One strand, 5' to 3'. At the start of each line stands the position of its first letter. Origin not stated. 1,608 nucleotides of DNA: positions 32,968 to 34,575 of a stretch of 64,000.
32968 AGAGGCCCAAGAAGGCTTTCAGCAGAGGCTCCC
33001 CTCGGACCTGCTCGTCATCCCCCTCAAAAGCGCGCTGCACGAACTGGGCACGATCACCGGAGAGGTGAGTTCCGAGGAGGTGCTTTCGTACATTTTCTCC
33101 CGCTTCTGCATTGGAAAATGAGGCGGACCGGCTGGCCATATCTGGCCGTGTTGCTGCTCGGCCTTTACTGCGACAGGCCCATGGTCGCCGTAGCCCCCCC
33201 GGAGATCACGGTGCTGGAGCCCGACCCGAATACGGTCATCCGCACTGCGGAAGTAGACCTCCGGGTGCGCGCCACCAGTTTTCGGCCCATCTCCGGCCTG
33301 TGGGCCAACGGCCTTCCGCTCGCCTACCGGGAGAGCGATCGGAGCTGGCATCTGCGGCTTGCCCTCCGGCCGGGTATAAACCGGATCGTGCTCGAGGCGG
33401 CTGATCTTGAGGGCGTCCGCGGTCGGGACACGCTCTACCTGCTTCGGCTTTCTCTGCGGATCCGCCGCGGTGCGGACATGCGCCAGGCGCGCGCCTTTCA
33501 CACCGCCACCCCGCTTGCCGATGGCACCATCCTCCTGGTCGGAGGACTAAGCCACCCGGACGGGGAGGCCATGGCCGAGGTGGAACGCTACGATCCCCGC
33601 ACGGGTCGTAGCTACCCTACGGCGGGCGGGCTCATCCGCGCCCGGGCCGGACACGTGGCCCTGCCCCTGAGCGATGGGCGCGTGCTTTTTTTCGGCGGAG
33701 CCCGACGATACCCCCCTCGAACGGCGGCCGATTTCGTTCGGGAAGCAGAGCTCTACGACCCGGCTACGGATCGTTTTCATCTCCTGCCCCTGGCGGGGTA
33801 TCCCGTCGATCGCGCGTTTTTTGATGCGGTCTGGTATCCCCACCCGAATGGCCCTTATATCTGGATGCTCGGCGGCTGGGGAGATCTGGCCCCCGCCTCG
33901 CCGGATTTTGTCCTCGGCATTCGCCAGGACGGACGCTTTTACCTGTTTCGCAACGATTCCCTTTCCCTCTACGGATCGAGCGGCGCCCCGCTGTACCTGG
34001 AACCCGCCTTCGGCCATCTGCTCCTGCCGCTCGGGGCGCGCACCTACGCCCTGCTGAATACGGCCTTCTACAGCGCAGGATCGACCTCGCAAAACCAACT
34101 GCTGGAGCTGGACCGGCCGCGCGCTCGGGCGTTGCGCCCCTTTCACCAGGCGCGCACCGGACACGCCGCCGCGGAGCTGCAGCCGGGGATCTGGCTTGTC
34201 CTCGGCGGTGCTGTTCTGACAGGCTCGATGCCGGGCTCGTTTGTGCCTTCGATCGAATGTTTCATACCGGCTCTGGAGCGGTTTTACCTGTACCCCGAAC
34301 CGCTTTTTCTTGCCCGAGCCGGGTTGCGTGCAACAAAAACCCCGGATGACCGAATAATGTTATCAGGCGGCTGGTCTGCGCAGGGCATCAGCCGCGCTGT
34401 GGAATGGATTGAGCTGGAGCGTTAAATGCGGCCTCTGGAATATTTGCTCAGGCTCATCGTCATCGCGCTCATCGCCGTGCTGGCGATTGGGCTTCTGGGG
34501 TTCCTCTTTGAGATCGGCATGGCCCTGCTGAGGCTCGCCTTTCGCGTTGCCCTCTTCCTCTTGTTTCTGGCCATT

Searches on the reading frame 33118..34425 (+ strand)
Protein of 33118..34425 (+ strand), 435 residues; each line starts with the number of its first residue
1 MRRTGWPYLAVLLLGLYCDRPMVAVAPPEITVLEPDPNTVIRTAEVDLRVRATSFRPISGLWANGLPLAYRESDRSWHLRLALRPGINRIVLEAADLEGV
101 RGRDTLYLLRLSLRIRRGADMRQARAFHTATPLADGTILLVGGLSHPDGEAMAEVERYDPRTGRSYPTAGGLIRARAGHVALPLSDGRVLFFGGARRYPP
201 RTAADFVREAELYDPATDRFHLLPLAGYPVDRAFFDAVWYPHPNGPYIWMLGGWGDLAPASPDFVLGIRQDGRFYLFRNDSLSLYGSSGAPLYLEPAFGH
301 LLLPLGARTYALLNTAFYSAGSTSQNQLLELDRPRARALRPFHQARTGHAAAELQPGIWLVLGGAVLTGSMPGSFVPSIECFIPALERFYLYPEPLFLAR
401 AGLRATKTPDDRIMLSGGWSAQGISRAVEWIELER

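Call 16: find_encoding_contigs(protein=window:33118-34425:+, flank=10000, max_places=1)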
Protein window:33118-34425:+ (435 aa): 24 contigs read that carry it; 1 place shown.
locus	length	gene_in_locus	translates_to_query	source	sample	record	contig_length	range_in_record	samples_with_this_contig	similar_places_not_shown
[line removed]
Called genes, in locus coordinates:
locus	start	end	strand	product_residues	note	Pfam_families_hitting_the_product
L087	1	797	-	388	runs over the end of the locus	PF02463:SMC_N, PF13175:AAA_15, PF13476:AAA_23, PF13514:AAA_27 (faint), PF13304:AAA_21 (faint)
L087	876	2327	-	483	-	PF03951:Gln-synt_N, PF00120:Gln-synt_C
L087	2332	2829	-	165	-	PF12802:MarR_2 (faint), PF12840:HTH_20 (weak), PF13404:HTH_AsnC-type, PF13412:HTH_24, PF01022:HTH_5 (weak), PF01047:MarR, PF09339:HTH_IclR (weak), PF01037:AsnC_trans_reg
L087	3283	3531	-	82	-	PF11297:DUF3098 (faint)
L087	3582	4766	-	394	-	-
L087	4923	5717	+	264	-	PF08211:dCMP_cyt_deam_2, PF00383:dCMP_cyt_deam_1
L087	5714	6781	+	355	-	PF03807:F420_oxidored, PF02153:PDH_N, PF20463:PDH_C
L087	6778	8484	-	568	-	PF07969:Amidohydro_3, PF01979:Amidohydro_1 (weak)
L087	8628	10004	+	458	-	PF10396:TrmE_N, PF12631:MnmE_helical, PF00350:Dynamin_N (faint), PF01926:MMR_HSR1, PF02421:FeoB_N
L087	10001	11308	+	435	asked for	PF13418:Beta-prop_TYW4 (faint), PF01344:Kelch_1 (faint)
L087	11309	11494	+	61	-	-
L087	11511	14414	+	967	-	PF00930:DPPIV_N (faint), PF26549:Tricorn_N (weak), PF26550:Tricorn_2nd, PF07676:PD40, PF26549:Tricorn_N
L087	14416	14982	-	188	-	PF00132:Hexapep (weak)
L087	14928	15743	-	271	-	PF11306:DUF3108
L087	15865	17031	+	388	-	PF01820:Dala_Dala_lig_N, PF02222:ATP-grasp (faint), PF07478:Dala_Dala_lig_C, PF02786:CPSase_L_D2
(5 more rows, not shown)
